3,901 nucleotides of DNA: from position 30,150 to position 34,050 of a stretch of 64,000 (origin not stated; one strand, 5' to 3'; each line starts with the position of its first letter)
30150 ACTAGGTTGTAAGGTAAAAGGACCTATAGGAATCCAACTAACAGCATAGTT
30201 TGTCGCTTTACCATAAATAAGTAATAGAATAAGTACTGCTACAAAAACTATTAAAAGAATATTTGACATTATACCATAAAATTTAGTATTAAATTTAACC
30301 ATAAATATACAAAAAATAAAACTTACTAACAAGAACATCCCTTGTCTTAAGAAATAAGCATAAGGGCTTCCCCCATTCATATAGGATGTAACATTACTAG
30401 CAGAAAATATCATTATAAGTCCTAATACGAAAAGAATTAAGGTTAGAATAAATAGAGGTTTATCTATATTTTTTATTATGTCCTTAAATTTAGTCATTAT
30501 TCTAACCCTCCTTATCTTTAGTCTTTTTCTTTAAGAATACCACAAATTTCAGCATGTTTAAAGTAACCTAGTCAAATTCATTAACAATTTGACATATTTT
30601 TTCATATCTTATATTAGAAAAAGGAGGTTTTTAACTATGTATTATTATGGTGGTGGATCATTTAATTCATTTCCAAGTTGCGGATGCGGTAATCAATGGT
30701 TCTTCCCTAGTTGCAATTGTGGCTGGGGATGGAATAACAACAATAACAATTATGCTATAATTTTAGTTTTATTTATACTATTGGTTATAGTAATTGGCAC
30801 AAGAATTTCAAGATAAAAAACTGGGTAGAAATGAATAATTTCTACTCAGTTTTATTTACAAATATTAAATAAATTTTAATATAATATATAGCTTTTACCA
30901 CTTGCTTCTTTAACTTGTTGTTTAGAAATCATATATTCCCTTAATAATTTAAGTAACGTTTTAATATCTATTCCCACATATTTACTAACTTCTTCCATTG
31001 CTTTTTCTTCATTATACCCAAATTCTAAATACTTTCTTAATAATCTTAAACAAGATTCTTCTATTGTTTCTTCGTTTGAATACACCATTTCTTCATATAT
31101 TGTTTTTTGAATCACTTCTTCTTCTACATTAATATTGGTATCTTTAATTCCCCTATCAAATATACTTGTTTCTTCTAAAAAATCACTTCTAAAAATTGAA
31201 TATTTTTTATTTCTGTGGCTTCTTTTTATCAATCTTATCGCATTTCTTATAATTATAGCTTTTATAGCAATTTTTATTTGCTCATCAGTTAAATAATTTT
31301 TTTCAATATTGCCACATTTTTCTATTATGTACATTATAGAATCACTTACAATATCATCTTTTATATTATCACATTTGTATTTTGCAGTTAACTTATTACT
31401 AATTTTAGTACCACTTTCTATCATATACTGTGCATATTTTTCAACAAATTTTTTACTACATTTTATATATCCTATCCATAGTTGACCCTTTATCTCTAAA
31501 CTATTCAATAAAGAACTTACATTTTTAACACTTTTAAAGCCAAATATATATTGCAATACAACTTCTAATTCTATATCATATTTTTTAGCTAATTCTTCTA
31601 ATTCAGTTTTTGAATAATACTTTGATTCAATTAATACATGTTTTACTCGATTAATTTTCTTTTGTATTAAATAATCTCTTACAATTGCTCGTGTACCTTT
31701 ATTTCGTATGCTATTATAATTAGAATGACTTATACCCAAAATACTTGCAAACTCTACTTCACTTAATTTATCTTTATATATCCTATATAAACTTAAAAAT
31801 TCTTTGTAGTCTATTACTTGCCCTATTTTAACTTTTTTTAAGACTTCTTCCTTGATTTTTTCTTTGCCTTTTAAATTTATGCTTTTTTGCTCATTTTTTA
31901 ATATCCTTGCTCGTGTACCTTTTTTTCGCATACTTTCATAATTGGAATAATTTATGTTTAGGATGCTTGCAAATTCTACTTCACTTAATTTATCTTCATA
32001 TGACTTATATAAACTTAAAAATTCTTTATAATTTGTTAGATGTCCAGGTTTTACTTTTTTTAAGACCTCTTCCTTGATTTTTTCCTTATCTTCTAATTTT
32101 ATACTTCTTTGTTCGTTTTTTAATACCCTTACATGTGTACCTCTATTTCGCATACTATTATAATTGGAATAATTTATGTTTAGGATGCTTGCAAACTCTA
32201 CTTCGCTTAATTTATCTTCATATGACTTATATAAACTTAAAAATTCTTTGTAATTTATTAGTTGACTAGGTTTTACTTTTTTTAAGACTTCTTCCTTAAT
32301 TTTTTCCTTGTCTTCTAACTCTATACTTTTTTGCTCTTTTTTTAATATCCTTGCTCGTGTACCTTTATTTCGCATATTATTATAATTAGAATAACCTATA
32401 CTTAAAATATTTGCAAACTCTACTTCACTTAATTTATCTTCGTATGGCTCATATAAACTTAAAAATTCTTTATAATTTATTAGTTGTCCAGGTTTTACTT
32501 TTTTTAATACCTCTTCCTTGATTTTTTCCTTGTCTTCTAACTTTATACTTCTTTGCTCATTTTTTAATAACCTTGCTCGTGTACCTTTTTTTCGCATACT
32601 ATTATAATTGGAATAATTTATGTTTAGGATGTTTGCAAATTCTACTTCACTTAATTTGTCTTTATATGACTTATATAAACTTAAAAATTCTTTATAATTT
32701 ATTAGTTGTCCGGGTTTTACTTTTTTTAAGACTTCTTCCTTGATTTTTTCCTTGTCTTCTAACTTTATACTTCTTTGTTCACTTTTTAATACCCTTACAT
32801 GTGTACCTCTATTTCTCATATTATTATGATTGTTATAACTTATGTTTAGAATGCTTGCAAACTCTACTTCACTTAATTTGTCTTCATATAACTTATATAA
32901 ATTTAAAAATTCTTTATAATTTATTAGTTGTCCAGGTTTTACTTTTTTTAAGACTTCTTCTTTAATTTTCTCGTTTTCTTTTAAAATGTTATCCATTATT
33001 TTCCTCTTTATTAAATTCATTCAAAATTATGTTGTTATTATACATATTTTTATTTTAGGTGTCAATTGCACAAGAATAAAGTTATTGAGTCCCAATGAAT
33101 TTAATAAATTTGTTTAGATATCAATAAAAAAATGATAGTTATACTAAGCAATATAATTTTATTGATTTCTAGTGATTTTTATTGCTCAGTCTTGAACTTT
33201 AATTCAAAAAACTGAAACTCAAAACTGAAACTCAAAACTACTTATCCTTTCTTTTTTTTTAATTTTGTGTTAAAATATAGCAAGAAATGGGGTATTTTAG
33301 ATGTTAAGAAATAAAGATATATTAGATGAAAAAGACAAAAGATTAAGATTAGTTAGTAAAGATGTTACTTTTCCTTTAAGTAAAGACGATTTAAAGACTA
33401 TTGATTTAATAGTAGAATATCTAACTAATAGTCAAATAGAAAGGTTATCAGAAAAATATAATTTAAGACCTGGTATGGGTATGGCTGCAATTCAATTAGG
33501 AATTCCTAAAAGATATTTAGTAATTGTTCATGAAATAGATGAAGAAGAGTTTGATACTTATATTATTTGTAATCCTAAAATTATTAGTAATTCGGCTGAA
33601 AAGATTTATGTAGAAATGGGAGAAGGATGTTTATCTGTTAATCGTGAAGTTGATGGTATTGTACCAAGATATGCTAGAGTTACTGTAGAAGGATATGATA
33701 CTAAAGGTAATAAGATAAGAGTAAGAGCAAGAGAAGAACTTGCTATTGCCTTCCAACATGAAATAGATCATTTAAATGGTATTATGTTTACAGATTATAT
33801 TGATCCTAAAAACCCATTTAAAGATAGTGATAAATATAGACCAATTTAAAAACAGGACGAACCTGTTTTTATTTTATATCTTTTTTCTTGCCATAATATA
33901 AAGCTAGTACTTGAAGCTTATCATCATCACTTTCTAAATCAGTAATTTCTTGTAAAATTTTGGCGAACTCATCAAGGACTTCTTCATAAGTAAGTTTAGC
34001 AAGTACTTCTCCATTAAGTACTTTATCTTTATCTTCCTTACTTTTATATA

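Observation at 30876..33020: Six near-identical 222-bp in-frame tandem repeats encoding HTH modules, fused to a sigma-like C-terminal domain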

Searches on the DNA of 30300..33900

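Call 94: search_rna_families(source=window, start=30300, end=33900, threshold=evalue, max_evalue=0.1)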
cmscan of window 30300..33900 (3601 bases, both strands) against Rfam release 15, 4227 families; matches with E-value up to 0.1: 0.
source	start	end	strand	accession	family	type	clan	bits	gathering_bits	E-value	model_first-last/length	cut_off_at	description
